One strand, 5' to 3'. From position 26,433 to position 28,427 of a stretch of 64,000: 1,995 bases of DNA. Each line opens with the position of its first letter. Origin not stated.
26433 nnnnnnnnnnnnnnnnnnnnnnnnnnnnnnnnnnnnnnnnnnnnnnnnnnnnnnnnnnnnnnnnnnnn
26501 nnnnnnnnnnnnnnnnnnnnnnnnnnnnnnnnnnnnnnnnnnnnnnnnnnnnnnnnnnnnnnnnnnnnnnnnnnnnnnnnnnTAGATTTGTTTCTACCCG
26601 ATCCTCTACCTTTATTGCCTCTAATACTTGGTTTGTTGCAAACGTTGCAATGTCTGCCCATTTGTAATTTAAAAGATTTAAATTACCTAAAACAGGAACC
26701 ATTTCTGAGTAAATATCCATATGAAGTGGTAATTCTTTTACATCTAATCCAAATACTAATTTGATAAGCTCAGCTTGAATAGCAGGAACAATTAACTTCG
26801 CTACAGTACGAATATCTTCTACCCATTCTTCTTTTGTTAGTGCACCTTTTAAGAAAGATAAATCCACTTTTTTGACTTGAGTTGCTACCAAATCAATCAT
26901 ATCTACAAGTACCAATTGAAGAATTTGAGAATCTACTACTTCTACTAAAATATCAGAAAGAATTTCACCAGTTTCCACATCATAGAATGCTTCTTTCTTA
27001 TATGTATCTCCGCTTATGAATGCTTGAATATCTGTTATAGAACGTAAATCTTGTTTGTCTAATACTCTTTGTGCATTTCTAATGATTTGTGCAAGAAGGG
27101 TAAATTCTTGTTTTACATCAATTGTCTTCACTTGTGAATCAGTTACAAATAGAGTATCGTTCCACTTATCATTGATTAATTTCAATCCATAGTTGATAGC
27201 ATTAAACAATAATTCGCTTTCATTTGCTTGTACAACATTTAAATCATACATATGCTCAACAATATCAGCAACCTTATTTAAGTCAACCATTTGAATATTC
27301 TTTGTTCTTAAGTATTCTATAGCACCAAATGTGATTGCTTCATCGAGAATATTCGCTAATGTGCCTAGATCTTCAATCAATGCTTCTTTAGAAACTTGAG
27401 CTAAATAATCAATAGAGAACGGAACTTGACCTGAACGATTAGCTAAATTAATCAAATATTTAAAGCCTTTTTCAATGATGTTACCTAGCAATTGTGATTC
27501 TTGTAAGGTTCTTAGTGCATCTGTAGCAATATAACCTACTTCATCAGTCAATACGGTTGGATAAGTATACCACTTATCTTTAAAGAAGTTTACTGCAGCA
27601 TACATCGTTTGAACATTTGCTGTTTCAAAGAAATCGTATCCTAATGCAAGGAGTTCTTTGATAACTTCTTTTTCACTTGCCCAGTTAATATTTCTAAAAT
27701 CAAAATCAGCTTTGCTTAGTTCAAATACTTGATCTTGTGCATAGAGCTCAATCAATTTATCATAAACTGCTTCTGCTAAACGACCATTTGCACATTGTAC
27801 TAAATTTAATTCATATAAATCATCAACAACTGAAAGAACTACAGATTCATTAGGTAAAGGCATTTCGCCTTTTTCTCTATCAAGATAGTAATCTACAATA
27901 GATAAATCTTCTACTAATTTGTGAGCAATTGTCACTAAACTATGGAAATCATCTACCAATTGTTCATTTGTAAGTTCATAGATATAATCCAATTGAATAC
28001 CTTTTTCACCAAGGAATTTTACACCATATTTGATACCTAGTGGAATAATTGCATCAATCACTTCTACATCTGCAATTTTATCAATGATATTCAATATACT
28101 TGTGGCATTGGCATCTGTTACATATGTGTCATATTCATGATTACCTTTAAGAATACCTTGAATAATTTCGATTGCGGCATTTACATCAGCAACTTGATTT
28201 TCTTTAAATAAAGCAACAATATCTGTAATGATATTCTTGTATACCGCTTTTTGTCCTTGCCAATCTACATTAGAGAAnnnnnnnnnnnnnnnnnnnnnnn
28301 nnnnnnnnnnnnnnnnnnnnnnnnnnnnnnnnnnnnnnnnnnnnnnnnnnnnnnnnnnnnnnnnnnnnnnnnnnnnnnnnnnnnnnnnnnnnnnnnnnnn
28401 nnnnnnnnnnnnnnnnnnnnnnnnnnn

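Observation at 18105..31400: Periodic ~180-190-aa helical module marked by a [VI][DN]W-x2-E motif, repeated many times across the giant ORF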

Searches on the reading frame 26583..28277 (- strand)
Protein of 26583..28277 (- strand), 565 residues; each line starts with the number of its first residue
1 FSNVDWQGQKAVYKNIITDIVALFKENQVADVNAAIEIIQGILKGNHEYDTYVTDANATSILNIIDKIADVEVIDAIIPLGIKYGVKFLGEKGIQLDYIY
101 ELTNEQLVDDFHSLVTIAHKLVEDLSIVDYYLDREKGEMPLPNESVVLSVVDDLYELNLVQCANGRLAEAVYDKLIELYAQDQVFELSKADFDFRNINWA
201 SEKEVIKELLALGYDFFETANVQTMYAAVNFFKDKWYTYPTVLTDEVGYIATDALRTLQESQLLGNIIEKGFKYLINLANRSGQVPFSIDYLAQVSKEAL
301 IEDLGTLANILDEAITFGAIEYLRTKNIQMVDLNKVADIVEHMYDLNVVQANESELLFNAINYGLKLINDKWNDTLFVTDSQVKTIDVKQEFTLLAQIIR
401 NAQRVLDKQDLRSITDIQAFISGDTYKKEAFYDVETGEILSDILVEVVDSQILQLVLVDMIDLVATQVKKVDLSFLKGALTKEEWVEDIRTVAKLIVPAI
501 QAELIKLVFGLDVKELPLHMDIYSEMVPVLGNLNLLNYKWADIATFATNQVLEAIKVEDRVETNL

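Call 45: predict_structure(alignment_id=A3)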
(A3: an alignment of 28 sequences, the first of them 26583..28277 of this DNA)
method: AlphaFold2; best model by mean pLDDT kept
length: 565 residues; sequences in the alignment: 28
mean_pLDDT: 88.4   pTM: 0.81
mean pLDDT of the five models: 88.4, 86.6, 84.7, 83.8, 83.4
residues with pLDDT >= 90: 297; 70-90: 249; 50-70: 19; < 50: 0
segments of 3 or more residues with pLDDT < 50: none
pLDDT, mean of each block of 10 residues (from residue 1): 86 91 92 90 85 90 90 87 87 82 91 92 85 74 92 92 85 74 57 85 95 94 86 86 92 95 89 86 83 90 96 95 92 96 94 91 89 85 93 96 95 94 90 93 95 91 84 86 94 94 85 82 91 90 85 81 73
secondary structure, 60 per line:
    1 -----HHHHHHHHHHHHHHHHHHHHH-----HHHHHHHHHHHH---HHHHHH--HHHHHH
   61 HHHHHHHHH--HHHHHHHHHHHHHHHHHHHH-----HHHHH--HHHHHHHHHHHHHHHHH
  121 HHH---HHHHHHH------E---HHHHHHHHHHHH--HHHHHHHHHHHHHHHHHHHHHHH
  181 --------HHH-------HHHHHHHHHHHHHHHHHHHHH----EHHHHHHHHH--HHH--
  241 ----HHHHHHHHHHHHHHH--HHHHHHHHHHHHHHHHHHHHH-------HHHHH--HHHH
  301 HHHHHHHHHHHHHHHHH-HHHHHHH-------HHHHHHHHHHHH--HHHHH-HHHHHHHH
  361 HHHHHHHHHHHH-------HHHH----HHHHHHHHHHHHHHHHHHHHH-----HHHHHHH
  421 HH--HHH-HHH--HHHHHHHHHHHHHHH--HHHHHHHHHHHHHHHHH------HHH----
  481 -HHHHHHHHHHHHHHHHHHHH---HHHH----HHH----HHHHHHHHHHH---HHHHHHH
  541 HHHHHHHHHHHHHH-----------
elements in order: H6-26 H32-43 H47-52 H55-69 H72-91 H97-101 H104-123 H127-133 H144-155 H158-180 H199-219 H225-233 H245-259 H262-282 H290-294 H297-317 H319-325 H333-344 H347-351 H353-372 H380-383 H388-408 H414-422 H434-448 H451-467 H482-501 H505-508 H520-530 H534-554

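Call 47: fold_search(model_id=the predicted structure, library=pdb)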
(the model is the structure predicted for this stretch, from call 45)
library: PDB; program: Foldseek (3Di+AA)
matches with E <= 10: 35; with E <= 0.001: 0
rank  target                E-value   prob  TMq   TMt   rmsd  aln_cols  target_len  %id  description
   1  5orm                  1.6e+00  0.08  0.11  0.15  19.9       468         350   13  Crystal structure of designed cPPR-Telo1 (released 2018-06-20)
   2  6xu2_A                2.0e+00  0.06  0.14  0.09  24.6       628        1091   14  Human karyopherin RanBP5 (isoform-3) (released 2020-04-22)
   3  9e8j_V                2.3e+00  0.06  0.13  0.15  24.6       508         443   13  Nub1/Fat10-processing human 26S proteasome bound to Txnl1 with Rpt1 at top of spiral staircase (released 2024-12-04)
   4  9jkb_A                2.5e+00  0.08  0.17  0.14  18.4       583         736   11  Cryo-EM structure of the CUL1-RBX1-SKP1-FBXO4 SCF ubiquition ligase complex (released 2024-10-23)
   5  9kfx_A                2.5e+00  0.04  0.09  0.10  22.7       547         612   11  Crystal structure of synthetic PPR-DYW in complex with target RNA (released 2025-11-12)
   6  8fl2_NU               2.6e+00  0.09  0.20  0.16  17.8       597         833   11  Human nuclear pre-60S ribosomal subunit (State I1) (released 2023-07-12)
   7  7q4o_A                3.2e+00  0.08  0.19  0.14  24.5       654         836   11  Substrate-bound A-like U2 snRNP (released 2022-03-30)
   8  7w39_V                3.2e+00  0.06  0.12  0.14  20.0       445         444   14  Structure of USP14-bound human 26S proteasome in state EA2.1_UBL (released 2022-05-04)
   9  2z5o_A                3.2e+00  0.05  0.14  0.11  28.1       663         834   11  Complex of Transportin 1 with JKTBP NLS (released 2007-10-23)
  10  9m2w_V                3.3e+00  0.05  0.12  0.14  18.4       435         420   12  The cryo-EM structure of 26S proteasome-Midnolin complex in the MD state (released 2025-09-10)
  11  5hay_A                3.6e+00  0.06  0.16  0.16  19.6       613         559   11  Crystal structure of Chaetomium thermophilum Nup170 CTD Y905M L1007M L1183M V1292M mutant (released 2016-04-20)
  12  9e8g_V                3.7e+00  0.06  0.13  0.15  18.9       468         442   13  Nub1/Fat10-processing human 26S proteasome bound to Txnl1 with Rpt5 at top of spiral staircase (released 2024-12-04)
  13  9nu4_A                3.7e+00  0.03  0.12  0.12  30.6       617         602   10  Structure of MurJ in complex with single gene lysis protein from phage M (released 2026-02-11)
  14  8sgh_A                4.4e+00  0.04  0.14  0.11  26.2       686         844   12  Cryo-EM structure of Karyopherin-beta2 bound to HNRNPH2 PY-NLS (released 2023-06-14)
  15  7tdz_M                4.8e+00  0.03  0.12  0.10  24.5       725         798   11  Cryo-EM model of protomer of the cytoplasmic ring of the nuclear pore complex from Xenopus laevis (released 2022-06-22)
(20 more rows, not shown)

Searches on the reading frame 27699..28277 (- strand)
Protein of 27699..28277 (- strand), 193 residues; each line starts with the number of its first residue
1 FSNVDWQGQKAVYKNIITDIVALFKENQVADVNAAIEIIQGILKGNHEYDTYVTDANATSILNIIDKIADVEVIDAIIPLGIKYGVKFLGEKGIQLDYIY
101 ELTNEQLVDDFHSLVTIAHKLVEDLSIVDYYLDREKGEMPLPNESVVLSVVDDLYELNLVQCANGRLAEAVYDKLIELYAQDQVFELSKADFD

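Call 25: search_protein_representatives(alignment_id=A1)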
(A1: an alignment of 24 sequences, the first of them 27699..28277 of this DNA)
Query: 24 sequences, 184 profile positions. Proteins with E-value up to 0.001 (for the whole library): 140; up to 1e-10: 73; up to 1e-30: 43. The best 140 are listed.
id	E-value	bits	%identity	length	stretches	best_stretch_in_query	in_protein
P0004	0.0e+00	2187.4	-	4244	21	1-178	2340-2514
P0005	0.0e+00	1755.7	-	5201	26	2-174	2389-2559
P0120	0.0e+00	1254.4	-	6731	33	1-173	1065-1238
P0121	0.0e+00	1229.3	-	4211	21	2-174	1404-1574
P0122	0.0e+00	1200.0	-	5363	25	1-173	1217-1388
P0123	0.0e+00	1176.5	-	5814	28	1-174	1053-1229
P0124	0.0e+00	1142.7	-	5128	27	1-169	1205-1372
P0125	0.0e+00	1137.2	-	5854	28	1-180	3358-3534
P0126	0.0e+00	1130.7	-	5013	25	3-180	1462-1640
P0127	0.0e+00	1105.7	-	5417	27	1-183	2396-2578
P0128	0.0e+00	1086.2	-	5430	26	1-173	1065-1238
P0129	0.0e+00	1055.3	-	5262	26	1-176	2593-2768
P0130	0.0e+00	1015.4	-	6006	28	4-174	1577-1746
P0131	7.3e-286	954.9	-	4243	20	1-180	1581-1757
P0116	1.2e-276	924.9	-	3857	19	1-176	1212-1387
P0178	4.5e-13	65.7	-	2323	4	2-170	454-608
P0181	2.0e-12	63.6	-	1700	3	57-181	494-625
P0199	2.1e-09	53.8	-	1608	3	61-164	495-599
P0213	1.0e-07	48.3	-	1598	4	44-159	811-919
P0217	7.2e-07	45.5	-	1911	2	31-171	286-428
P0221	2.9e-06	43.5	-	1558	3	90-177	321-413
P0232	1.6e-05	41.1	-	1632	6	57-159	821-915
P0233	2.0e-05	40.8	-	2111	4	3-149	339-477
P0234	2.3e-05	40.6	-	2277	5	58-174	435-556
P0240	1.7e-04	37.8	-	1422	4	56-179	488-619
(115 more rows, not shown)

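Call 58: predict_structure(alignment_id=A4)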
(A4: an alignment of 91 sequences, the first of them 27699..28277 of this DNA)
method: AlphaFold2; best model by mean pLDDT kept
length: 193 residues; sequences in the alignment: 91
mean_pLDDT: 90.9   pTM: 0.81
mean pLDDT of the five models: 90.9, 90.7, 89.0, 88.7, 88.4
residues with pLDDT >= 90: 150; 70-90: 32; 50-70: 11; < 50: 0
segments of 3 or more residues with pLDDT < 50: none
pLDDT, mean of each block of 10 residues (from residue 1): 93 97 98 96 93 97 96 93 93 92 96 97 93 83 92 95 88 80 65 59
secondary structure, 60 per line:
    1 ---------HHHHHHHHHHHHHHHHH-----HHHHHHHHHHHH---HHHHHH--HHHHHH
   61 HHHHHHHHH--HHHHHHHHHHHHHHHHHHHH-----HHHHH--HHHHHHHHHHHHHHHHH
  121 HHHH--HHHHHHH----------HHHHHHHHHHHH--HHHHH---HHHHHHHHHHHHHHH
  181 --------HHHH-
elements in order: H10-26 H32-43 H47-52 H55-69 H72-91 H97-101 H104-124 H127-133 H144-155 H158-162 H166-180 H189-192

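Call 60: fold_search(model_id=the predicted structure, library=pdb)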
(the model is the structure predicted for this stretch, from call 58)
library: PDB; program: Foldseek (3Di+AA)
matches with E <= 10: 55; with E <= 0.001: 0
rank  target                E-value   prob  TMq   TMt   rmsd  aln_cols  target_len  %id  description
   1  5ara_W                8.9e-01  0.08  0.17  0.15  16.1       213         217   10  Bovine mitochondrial ATP synthase state 1a (released 2015-10-14)
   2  9lgo_I                1.7e+00  0.12  0.20  0.22  16.3       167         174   16  Cryo-EM structure of the SPATA5-SPATA5L1-CINP-C1orf109 complex (released 2025-04-23)
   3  6zbc_C                2.1e+00  0.06  0.20  0.14  33.3       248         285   15  Merozoite surface protein 1 (MSP-1) from Plasmodium falciparum, main conformation (released 2021-05-19)
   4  5c5b_A                2.2e+00  0.04  0.15  0.09  27.0       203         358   11  Crystal Structure of Human APPL BAR-PH Heterodimer (released 2016-06-22)
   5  2xra_A                2.3e+00  0.08  0.21  0.20  14.5       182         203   13  crystal structure of the HK20 Fab in complex with a gp41 mimetic 5- Helix (released 2010-12-15)
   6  3s84_A                2.3e+00  0.03  0.14  0.12  32.7       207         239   12  Dimeric apoA-IV (released 2012-05-16)
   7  6zbh_C                2.7e+00  0.05  0.20  0.14  32.7       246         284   14  Merozoite surface protein 1 (MSP-1) from Plasmodium falciparum, alternative conformation 5 (released 2021-05-19)
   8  9bt3_A                3.0e+00  0.08  0.18  0.20  15.3       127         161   13  Crystal structure of Chorismate Mutase from Mycobacterium tuberculosis in complex with the cyclic peptide inhibitor L2 (released 2025-02-26)
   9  2fp1_A                3.8e+00  0.06  0.17  0.22  12.3       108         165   13  Secreted Chorismate Mutase from Mycobacterium tuberculosis (released 2006-03-28)
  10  3bej_A                3.8e+00  0.04  0.19  0.17  14.9       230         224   13  Structure of human FXR in complex with MFA-1 and co-activator peptide (released 2008-03-18)
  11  3g9g                  4.2e+00  0.03  0.16  0.13  24.1       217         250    7  Crystal Structure of the N-terminal EFC/F-BAR domain of Syp1 (released 2009-09-22)
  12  2f6l_A                4.4e+00  0.06  0.17  0.22  12.4       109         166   13  X-ray structure of Chorismate Mutase from Mycobacterium Tuberculosis (released 2005-12-13)
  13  1ylm_A                4.4e+00  0.04  0.17  0.22  18.9       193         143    9  Structure of Cytosolic Protein of Unknown Function YutE from Bacillus subtilis (released 2005-03-01)
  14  9qn7_B                4.4e+00  0.03  0.16  0.11  14.9       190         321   17  Structure of talin in complex with a peptide fragment (released 2025-10-08)
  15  8kdi_B                4.7e+00  0.08  0.20  0.10   9.3       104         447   10  Structure of apo inward-open LAT1-CD98hc-Fab170 in nanodisc, consensus map (released 2025-02-12)
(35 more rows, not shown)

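Call 62: search_solved_structures(query=A4, max_evalue=10)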
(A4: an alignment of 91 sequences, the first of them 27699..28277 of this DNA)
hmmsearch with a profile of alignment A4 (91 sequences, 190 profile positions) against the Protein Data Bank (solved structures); distinct sequences matched with E-value up to 10: 26.
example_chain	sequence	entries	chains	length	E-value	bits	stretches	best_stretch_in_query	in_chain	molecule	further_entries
5h7c_A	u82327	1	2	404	3.8e-05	26.8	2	23-172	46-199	Immunoglobulin G-binding protein A, DHR14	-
9hlo_B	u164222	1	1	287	0.016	18.2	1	65-122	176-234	Abortive infection protein AbiGII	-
9k5p_A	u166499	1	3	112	0.028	17.5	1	107-147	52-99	C3-Zn2-HEHE-19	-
5cwj_A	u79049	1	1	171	0.046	16.7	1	11-85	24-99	Designed helical repeat protein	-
3nzr_A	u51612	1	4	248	0.052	16.6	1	68-124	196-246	2-dehydro-3-deoxyphosphogluconate aldolase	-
1t01_A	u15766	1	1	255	0.28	14.2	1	12-121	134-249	unnamed protein product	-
4e17_A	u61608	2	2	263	0.3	14.1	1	12-121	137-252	Vinculin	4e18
2gdc_A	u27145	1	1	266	0.31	14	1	12-121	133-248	Vinculin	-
6xh5_A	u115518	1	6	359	0.32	14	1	11-85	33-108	helical fusion design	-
1zvz_A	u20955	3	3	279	0.36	13.8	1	12-121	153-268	Vinculin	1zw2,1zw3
1u6h_A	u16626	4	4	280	0.36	13.8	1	12-121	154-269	Vinculin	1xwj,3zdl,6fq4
4a0l_E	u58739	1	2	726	0.48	13.4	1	43-91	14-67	CULLIN-4B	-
4a0c_C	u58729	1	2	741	0.49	13.4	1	43-91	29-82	CULLIN-4B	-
3s90_A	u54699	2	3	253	0.74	12.8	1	12-121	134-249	Vinculin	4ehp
3tj5_A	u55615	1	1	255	0.75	12.8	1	12-121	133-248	Vinculin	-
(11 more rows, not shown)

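Call 73: search_protein_families(library=pfam, proteins=[P0178, P0181, P0199, P0213, P0217], max_evalue=0.001)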
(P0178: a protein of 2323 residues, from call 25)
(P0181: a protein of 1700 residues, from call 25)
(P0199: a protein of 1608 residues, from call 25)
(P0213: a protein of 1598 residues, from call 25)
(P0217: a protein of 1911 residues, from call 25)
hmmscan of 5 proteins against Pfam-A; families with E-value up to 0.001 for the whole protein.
P0178 (2323 aa): 0 families

P0181 (1700 aa): 0 families

P0199 (1608 aa): 0 families

P0213 (1598 aa): 0 families

P0217 (1911 aa): 0 families

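Call 74: search_protein_families(library=pfam, proteins=[P0233, P0234, P0221, P0232, P0240], max_evalue=0.001)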
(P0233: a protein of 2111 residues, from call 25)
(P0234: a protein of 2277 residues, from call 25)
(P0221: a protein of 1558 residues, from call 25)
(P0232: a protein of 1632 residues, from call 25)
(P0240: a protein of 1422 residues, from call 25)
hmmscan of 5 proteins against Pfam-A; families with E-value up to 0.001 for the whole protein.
P0233 (2111 aa): 0 families

P0234 (2277 aa): 0 families

P0221 (1558 aa): 0 families

P0232 (1632 aa): 0 families

P0240 (1422 aa): 0 families
